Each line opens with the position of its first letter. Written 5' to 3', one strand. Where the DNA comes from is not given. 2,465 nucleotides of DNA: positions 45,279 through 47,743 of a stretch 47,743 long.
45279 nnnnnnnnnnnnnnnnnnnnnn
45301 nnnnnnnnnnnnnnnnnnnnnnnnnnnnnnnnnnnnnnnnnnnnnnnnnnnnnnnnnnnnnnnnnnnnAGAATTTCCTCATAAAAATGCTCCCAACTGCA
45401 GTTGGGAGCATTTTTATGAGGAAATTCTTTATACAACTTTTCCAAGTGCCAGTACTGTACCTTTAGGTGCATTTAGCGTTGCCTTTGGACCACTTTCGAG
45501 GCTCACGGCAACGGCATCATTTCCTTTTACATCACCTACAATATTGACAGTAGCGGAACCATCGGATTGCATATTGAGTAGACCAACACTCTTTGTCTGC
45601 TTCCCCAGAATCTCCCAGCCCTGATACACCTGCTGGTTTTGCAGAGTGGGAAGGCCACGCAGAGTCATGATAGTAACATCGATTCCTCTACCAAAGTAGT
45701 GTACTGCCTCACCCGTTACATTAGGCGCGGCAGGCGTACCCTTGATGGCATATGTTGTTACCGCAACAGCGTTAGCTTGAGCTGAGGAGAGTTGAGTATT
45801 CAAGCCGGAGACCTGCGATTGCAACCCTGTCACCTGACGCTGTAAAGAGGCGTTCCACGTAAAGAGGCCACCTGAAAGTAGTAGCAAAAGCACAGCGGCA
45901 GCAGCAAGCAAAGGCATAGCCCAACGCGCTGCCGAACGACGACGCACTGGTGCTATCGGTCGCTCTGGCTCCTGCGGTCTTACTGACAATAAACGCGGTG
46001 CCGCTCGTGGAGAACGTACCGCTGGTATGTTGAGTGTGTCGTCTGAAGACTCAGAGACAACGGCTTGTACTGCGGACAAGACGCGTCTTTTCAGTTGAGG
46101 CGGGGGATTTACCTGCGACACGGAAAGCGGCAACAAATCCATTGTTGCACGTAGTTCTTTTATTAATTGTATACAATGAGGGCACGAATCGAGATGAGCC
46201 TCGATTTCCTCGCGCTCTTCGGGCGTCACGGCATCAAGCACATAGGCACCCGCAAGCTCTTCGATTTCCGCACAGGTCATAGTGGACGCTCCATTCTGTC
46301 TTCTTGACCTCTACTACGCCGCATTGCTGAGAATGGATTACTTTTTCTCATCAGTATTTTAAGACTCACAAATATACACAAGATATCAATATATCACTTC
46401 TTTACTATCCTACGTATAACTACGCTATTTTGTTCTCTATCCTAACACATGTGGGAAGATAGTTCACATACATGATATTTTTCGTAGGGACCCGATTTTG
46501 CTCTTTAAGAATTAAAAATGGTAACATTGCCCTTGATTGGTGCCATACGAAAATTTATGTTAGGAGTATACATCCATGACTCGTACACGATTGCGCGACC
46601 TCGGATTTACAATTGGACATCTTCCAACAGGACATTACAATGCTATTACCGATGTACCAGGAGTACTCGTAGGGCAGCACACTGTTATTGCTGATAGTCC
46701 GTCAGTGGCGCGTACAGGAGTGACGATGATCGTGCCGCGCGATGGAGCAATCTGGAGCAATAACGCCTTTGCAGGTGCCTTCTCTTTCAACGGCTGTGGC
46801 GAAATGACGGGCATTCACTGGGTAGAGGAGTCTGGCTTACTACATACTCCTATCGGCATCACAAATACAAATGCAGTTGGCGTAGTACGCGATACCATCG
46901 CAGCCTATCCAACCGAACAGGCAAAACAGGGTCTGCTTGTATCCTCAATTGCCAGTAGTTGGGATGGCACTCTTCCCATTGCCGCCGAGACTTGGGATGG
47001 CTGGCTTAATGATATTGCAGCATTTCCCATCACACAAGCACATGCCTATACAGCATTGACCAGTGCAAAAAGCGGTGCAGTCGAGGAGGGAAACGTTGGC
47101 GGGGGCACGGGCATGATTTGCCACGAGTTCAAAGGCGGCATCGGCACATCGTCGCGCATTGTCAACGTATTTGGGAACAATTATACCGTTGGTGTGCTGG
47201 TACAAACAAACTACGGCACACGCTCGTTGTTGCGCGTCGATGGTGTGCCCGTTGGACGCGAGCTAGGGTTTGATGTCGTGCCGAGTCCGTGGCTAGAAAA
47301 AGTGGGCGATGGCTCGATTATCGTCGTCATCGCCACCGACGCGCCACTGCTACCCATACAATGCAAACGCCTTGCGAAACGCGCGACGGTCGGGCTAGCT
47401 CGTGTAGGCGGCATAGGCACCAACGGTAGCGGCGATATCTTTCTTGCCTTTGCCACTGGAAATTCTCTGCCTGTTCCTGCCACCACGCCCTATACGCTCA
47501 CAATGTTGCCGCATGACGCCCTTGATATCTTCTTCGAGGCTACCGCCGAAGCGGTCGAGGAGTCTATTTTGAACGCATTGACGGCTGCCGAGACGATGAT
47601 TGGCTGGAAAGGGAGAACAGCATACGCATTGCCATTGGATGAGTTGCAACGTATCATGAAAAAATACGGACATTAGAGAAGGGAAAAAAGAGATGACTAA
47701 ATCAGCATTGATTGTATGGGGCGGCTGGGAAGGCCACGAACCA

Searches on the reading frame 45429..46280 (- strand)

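Call 57: search_protein_families(library=pfam, proteins=[window:45429-46280:-], max_evalue=0.0001)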
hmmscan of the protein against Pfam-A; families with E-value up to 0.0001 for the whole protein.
window:45429-46280:- (283 aa): 3 families
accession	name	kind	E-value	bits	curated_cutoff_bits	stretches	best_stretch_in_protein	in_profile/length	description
PF10099.14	RskA_C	-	4.2e-13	50.1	29.4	1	125-275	2-134/135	Anti-sigma-K factor rskA, C-terminal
PF13490.11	zf-HC2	-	7e-10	39.3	22.2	1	3-36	1-34/35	Putative zinc-finger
PF22618.1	RskA_N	-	8.3e-07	29.5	27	1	8-37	3-32/48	Anti-sigma-K factor RskA, N-terminal domain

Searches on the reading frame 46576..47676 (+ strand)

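Call 57: search_protein_families(library=pfam, proteins=[window:46576-47676:+], max_evalue=0.0001)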
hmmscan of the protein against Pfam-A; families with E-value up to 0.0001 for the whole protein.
window:46576-47676:+ (366 aa): 1 family
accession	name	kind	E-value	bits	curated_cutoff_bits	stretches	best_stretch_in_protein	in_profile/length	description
PF03576.19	Peptidase_S58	-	3.5e-112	375.3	23.9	1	22-348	1-306/307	Peptidase family S58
